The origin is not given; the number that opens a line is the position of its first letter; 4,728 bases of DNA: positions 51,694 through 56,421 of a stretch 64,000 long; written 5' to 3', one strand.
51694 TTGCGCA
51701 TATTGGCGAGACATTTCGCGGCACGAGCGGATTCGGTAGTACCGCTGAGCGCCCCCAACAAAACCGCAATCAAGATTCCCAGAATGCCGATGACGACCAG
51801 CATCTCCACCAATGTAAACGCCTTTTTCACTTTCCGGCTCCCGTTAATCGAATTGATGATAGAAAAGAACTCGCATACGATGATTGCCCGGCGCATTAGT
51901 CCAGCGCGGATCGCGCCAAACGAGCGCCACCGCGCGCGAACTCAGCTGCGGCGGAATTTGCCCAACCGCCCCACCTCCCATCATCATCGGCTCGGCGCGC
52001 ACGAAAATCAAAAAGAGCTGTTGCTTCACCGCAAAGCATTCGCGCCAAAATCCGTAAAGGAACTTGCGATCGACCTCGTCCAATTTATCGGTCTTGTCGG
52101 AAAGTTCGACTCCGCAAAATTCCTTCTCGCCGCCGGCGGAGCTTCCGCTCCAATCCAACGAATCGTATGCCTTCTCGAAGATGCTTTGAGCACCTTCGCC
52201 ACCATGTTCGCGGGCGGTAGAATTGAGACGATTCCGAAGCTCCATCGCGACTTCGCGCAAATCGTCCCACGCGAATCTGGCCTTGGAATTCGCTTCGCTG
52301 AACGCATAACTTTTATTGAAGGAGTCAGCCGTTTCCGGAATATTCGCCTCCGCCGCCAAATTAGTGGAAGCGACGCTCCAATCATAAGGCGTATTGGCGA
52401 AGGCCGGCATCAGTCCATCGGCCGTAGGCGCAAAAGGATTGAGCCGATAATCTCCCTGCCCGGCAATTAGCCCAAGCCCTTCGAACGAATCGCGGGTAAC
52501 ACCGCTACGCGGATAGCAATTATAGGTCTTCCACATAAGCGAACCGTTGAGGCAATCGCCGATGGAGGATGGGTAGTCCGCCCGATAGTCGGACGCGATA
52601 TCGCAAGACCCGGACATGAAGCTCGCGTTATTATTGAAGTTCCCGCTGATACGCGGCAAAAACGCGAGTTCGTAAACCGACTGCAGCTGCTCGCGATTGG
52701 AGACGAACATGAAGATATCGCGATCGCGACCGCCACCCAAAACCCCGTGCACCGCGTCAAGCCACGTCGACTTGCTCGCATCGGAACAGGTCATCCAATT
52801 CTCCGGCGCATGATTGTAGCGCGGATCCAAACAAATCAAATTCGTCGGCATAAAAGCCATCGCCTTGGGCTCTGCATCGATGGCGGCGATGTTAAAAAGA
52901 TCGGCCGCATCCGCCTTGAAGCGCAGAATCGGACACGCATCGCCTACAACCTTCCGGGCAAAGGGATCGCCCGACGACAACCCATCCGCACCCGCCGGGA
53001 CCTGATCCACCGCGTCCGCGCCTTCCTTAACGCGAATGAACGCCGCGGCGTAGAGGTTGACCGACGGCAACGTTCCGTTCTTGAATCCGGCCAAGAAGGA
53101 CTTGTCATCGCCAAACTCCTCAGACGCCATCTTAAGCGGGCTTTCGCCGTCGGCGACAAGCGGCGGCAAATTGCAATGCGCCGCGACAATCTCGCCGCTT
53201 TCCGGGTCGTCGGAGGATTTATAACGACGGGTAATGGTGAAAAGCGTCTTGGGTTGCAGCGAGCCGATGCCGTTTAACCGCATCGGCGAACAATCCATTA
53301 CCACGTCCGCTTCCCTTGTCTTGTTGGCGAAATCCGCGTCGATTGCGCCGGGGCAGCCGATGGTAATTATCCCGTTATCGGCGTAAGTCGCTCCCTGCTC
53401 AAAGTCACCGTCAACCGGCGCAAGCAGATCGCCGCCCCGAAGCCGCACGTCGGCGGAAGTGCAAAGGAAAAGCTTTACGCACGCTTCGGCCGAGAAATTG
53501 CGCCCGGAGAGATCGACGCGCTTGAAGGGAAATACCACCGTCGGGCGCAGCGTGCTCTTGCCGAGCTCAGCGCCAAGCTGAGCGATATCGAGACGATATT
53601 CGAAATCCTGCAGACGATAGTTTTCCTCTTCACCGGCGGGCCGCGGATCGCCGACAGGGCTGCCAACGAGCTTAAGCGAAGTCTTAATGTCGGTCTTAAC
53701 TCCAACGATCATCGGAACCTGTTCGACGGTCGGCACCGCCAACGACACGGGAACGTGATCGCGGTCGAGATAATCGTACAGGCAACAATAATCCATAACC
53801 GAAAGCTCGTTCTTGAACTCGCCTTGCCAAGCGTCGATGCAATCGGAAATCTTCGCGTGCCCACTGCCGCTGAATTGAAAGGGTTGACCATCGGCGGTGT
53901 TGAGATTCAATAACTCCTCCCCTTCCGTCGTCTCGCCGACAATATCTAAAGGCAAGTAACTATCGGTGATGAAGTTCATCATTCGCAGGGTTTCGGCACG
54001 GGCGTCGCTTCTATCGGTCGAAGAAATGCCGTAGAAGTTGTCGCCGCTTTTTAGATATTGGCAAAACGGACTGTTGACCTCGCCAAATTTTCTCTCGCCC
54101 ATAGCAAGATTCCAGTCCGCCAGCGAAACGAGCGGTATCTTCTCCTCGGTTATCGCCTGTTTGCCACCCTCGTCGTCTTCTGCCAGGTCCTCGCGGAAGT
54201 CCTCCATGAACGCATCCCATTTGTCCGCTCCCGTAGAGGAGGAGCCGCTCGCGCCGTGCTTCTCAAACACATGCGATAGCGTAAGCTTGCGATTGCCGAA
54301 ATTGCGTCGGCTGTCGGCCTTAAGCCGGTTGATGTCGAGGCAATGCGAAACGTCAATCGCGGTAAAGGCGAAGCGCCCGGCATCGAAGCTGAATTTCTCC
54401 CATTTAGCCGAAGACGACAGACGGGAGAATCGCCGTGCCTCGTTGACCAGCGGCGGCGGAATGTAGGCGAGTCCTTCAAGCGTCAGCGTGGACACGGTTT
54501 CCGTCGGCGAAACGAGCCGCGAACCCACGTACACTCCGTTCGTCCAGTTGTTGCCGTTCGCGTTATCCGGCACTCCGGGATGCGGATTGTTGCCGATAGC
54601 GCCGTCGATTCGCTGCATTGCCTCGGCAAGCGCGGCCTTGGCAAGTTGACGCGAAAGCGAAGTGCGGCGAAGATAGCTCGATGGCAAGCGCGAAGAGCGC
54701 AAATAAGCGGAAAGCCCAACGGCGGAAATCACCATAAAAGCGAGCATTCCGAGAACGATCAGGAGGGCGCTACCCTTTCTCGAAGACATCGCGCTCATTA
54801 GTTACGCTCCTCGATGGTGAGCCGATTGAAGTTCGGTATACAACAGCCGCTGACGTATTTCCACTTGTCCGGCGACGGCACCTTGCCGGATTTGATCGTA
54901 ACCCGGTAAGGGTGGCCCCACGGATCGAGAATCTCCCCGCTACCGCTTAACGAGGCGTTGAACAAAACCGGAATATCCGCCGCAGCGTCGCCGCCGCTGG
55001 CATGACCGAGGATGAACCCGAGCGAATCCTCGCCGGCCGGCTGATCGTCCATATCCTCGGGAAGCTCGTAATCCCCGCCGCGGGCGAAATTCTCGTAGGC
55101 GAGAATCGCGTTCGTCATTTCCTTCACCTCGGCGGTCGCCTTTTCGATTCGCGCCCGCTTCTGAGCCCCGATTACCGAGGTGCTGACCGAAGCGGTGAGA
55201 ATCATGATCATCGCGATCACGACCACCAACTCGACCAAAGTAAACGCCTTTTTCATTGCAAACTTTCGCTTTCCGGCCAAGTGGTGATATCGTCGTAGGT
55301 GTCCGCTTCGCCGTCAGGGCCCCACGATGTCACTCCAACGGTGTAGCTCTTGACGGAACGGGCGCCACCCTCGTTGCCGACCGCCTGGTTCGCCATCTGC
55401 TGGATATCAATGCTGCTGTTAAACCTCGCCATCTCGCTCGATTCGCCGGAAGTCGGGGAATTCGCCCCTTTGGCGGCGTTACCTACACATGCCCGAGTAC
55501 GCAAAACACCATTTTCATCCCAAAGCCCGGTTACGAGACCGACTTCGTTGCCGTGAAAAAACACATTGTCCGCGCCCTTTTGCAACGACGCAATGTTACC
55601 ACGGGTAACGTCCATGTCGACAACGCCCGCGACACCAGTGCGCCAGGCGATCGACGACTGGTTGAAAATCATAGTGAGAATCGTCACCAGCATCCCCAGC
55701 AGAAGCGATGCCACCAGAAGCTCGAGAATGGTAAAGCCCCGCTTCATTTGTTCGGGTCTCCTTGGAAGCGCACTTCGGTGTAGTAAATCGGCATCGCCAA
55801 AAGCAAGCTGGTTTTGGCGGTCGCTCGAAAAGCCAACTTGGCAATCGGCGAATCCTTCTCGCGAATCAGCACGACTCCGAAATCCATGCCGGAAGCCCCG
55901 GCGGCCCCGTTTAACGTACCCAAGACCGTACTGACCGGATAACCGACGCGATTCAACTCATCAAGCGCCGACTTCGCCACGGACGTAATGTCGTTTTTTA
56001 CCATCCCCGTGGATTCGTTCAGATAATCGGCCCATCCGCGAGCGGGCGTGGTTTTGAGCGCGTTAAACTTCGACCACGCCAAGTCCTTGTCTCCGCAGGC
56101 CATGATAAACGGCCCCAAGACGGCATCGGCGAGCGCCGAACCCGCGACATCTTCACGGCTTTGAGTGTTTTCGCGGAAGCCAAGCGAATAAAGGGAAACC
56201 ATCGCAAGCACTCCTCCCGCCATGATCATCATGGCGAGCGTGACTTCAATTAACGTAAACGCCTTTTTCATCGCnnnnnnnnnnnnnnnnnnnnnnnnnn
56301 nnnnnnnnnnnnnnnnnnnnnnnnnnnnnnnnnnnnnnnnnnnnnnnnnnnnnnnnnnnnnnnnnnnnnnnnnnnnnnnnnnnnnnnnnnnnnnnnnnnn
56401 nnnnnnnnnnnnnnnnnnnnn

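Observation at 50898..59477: Nine-gene pseudopilin operon with outsized members and no motor, platform or peptidase gene in 64 kb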

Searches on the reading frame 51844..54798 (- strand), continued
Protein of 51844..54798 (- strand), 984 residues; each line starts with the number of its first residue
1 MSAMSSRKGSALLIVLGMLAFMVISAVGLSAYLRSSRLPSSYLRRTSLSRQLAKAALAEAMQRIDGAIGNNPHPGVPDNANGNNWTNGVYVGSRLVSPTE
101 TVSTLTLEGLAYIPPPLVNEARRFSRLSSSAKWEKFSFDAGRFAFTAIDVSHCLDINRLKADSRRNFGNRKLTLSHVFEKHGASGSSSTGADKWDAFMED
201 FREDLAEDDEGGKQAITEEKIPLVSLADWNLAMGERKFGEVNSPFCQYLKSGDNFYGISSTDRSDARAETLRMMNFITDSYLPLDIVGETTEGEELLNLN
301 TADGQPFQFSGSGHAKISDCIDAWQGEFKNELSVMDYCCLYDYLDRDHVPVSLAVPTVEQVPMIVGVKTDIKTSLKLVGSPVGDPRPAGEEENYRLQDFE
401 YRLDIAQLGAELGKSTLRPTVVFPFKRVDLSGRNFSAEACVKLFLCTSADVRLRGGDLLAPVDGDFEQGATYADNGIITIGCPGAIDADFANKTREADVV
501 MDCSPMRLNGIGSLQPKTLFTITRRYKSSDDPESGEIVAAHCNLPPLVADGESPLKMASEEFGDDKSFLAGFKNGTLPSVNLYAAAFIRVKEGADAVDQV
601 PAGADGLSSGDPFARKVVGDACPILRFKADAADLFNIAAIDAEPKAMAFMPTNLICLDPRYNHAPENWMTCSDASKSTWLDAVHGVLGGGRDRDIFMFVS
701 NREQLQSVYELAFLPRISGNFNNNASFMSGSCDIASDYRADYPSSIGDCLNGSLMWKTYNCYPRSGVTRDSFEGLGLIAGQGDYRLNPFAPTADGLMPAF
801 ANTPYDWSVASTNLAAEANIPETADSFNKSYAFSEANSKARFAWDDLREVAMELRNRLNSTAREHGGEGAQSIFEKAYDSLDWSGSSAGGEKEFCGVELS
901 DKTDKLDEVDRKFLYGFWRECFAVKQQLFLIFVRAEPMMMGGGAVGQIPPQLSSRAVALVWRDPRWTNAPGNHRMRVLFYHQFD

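Call 72: search_protein_families(library=pfam, alignment_id=A1, max_evalue=1)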
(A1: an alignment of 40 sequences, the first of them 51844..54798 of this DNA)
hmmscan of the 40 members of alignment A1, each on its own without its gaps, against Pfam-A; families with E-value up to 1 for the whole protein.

A. member 1, window:51844-54798:- (984 aa): 0 families

B. families by the number of members that match (of 40 scanned): 6 families
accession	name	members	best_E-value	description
PF04881.20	Adeno_GP19K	2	0.02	Adenovirus GP19K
PF03558.18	TBSV_P22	1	0.028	TBSV core protein P21/P22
PF22752.1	DUF488-N3i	1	0.11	Inactive DUF488-N3 subclade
PF02203.21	TarH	1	0.3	Tar ligand binding domain homologue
PF23906.1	DUF7248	1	0.31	Family of unknown function (DUF7248)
PF09303.15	KcnmB2_inactiv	1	0.47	KCNMB2, ball and chain domain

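Call 78: list_cluster_members(proteins=[window:51844-54798:-, window:58266-59438:-, window:57659-58252:-, window:56275-57096:-, window:55744-56271:-, window:55253-55747:-, window:16663-19761:-, window:21831-23435:-, window:48238-50616:-, window:10911-11924:-])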
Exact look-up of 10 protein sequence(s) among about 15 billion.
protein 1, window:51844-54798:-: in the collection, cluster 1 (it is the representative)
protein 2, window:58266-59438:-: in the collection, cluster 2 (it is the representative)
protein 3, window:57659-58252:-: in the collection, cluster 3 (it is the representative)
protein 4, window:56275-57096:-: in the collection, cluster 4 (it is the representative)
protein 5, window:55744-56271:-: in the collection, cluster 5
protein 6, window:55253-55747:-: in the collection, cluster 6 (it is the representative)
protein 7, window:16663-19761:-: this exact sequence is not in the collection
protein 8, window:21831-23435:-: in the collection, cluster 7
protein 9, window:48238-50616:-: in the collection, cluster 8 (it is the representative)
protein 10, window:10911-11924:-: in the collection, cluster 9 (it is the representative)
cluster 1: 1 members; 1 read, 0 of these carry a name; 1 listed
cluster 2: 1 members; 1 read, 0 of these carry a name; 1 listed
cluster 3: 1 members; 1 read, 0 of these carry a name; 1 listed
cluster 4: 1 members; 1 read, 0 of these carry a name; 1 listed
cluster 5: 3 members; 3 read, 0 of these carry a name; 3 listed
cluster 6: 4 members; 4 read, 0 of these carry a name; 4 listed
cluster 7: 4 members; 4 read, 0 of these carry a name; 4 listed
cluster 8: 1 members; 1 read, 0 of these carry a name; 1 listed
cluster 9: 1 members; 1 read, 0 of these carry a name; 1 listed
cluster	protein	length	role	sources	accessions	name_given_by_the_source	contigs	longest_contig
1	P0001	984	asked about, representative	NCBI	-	-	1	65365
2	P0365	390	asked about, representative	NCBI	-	-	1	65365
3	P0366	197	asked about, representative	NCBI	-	-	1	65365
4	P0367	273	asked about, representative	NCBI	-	-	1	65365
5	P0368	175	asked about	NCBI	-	-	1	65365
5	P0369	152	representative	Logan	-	-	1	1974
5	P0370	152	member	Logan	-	-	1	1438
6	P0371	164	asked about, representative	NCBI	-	-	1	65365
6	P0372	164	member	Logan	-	-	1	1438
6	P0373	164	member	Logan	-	-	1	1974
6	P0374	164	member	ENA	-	-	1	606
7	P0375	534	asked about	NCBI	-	-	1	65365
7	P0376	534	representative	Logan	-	-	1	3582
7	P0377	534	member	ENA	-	-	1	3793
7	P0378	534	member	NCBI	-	-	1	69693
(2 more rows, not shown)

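Call 94: search_protein_families(library=ncbifam, proteins=[L001:4029-5348:+], max_evalue=0.01)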
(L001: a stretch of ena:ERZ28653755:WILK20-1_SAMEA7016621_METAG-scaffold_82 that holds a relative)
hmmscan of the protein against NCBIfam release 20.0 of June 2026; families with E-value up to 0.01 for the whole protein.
L001:4029-5348:+ (439 aa): 6 families
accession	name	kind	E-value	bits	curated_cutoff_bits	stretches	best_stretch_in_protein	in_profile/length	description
TIGR02120.1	GspF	equivalog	1e-114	383.9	424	1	4-433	1-400/401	type II secretion system inner membrane protein GspF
NF052606.1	T4PiliAsmPilCMyx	equivalog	1.9e-112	376.1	700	1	75-434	63-418/419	type IV pilus assembly protein PilC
NF052607.1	T4PiliAsmPilCThrm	equivalog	2.6e-112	375.9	700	1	1-435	1-405/406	type IV pilus assembly protein PilC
NF007861.0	PRK10573.1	equivalog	6.5e-78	262.6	401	1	86-436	51-400/401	protein transport protein HofC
NF047826.1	T3SSXpsF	equivalog_domain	7.3e-78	262.1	650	2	88-434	60-404/405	type II secretion system protein XpsF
NF041012.2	T4P_ComGB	equivalog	4.9e-38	131.3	240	1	97-431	4-331/332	competence type IV pilus assembly protein ComGB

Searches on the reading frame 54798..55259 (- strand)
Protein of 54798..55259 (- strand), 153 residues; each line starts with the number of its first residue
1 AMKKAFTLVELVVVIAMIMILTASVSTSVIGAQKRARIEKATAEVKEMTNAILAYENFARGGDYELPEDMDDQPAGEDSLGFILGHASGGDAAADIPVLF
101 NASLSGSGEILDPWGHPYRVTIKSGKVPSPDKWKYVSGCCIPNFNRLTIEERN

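Call 4: search_protein_families(library=pfam, proteins=[window:54798-55259:-], max_evalue=0.1)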
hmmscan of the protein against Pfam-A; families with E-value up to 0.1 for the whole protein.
window:54798-55259:- (153 aa): 2 families
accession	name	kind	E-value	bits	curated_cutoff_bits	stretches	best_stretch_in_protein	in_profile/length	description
PF07963.17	N_methyl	-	0.00011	22.1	21.2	1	3-25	4-26/27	Prokaryotic N-terminal methylation motif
PF08334.16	T2SSG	-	0.022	15.2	21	0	29-120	2-76/108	Type II secretion system (T2SS), protein G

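Call 19: search_protein_families(library=ncbifam, proteins=[window:54798-55259:-], max_evalue=0.1)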
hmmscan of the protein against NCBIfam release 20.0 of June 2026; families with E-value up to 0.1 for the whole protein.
window:54798-55259:- (153 aa): 11 families
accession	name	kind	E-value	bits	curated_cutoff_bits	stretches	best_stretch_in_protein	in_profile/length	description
TIGR01710.1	typeII_sec_gspG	equivalog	3.2e-09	36.9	88.85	1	4-55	1-52/134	type II secretion system major pseudopilin GspG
NF041775.1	typeIV_PilA_Myxo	equivalog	0.00019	21.5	400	1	4-89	11-95/214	type IV pilin protein PilA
TIGR01708.2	typeII_sec_gspH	equivalog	0.00041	20.4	80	1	5-47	3-45/169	type II secretion system minor pseudopilin GspH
TIGR02596.1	TIGR02596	subfamily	0.0014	18.8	70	1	6-52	1-48/196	Verru_Chthon cassette protein D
NF007800.0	PRK10506.1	equivalog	0.0014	18.4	158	1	3-47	8-52/163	prepilin peptidase-dependent protein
NF041013.1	T4P_ComGE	equivalog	0.0015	18.6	49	1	3-48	3-48/83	competence type IV pilus minor pilin ComGE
NF007862.0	PRK10574.1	equivalog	0.0018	18.4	138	1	3-25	4-26/145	prepilin peptidase-dependent pilin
TIGR02599.1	TIGR02599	subfamily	0.0031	16.8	256.5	1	5-59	1-53/361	Verru_Chthon cassette protein C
NF040982.1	ComGD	equivalog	0.005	17.3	70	1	3-43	1-41/139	competence type IV pilus minor pilin ComGD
TIGR02532.1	IV_pilin_GFxxxE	domain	0.01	15.6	16.3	1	4-21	2-19/24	prepilin-type N-terminal cleavage/methylation domain-containing protein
NF040999.1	pilin_ComGC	equivalog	0.013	15.7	75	1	3-30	1-28/84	competence type IV pilus major pilin ComGC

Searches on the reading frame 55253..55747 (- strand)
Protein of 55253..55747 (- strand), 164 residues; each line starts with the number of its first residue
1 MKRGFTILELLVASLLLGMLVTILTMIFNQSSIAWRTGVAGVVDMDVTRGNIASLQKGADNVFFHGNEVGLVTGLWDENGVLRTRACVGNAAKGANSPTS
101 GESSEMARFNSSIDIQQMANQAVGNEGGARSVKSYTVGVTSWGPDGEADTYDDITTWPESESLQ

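Call 4: search_protein_families(library=pfam, proteins=[window:55253-55747:-], max_evalue=0.1)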
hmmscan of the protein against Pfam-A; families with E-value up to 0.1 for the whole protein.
window:55253-55747:- (164 aa): 1 family
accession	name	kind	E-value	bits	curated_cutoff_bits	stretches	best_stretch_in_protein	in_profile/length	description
PF07963.17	N_methyl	-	0.00016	21.6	21.2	1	2-24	4-26/27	Prokaryotic N-terminal methylation motif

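Call 19: search_protein_families(library=ncbifam, proteins=[window:55253-55747:-], max_evalue=0.1)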
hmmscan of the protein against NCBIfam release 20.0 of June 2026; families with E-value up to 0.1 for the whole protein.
window:55253-55747:- (164 aa): 6 families
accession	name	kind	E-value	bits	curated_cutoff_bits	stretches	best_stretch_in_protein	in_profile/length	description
TIGR02532.1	IV_pilin_GFxxxE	domain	5.9e-05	22.7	16.3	1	2-24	1-23/24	prepilin-type N-terminal cleavage/methylation domain-containing protein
TIGR01710.1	typeII_sec_gspG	equivalog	0.001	19.1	88.85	1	3-35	1-34/134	type II secretion system major pseudopilin GspG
TIGR01708.2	typeII_sec_gspH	equivalog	0.013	15.5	80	1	3-31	2-30/169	type II secretion system minor pseudopilin GspH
TIGR02599.1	TIGR02599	subfamily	0.054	12.7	256.5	1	4-40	1-37/361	Verru_Chthon cassette protein C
NF041013.1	T4P_ComGE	equivalog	0.059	13.5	49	0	3-30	4-31/83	competence type IV pilus minor pilin ComGE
NF040982.1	ComGD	equivalog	0.093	13.1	70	0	2-30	1-29/139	competence type IV pilus minor pilin ComGD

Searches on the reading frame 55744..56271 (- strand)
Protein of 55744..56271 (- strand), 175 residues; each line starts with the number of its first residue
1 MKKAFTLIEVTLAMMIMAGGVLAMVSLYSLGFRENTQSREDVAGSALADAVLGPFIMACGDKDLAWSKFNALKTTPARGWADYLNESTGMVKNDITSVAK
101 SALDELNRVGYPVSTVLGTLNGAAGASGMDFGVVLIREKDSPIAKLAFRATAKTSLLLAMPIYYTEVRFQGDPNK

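Call 4: search_protein_families(library=pfam, proteins=[window:55744-56271:-], max_evalue=0.1)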
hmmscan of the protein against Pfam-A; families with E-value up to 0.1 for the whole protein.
window:55744-56271:- (175 aa): 1 family
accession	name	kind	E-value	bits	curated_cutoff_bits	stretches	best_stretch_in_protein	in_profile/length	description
PF07963.17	N_methyl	-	0.005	16.8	21.2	1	2-18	4-20/27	Prokaryotic N-terminal methylation motif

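Call 19: search_protein_families(library=ncbifam, proteins=[window:55744-56271:-], max_evalue=0.1)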
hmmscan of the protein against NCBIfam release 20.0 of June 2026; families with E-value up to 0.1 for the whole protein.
window:55744-56271:- (175 aa): 8 families
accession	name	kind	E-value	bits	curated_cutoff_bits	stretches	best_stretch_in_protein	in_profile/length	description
TIGR02523.1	type_IV_pilV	equivalog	9.2e-06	26.2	52.2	1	5-51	4-50/139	type IV pilus modification protein PilV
TIGR02532.1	IV_pilin_GFxxxE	domain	0.0023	17.7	16.3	1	3-23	2-22/24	prepilin-type N-terminal cleavage/methylation domain-containing protein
TIGR02598.1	TIGR02598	subfamily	0.0031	17.7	51.4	1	4-51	1-48/151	Verru_Chthon cassette protein B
TIGR00836.1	amt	subfamily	0.0034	16.3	343.3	1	17-103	166-241/406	ammonium transporter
NF041002.1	pilin_ComGF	equivalog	0.0038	17.5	80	1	2-39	1-38/139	competence type IV pilus minor pilin ComGF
NF006453.0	PRK08808.1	equivalog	0.013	14.6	295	1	4-29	8-34/211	type II secretion system protein J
TIGR01707.1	gspI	equivalog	0.017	15.6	44.35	1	5-42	2-39/101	type II secretion system minor pseudopilin GspI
NF041013.1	T4P_ComGE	equivalog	0.035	14.2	49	1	2-44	3-45/83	competence type IV pilus minor pilin ComGE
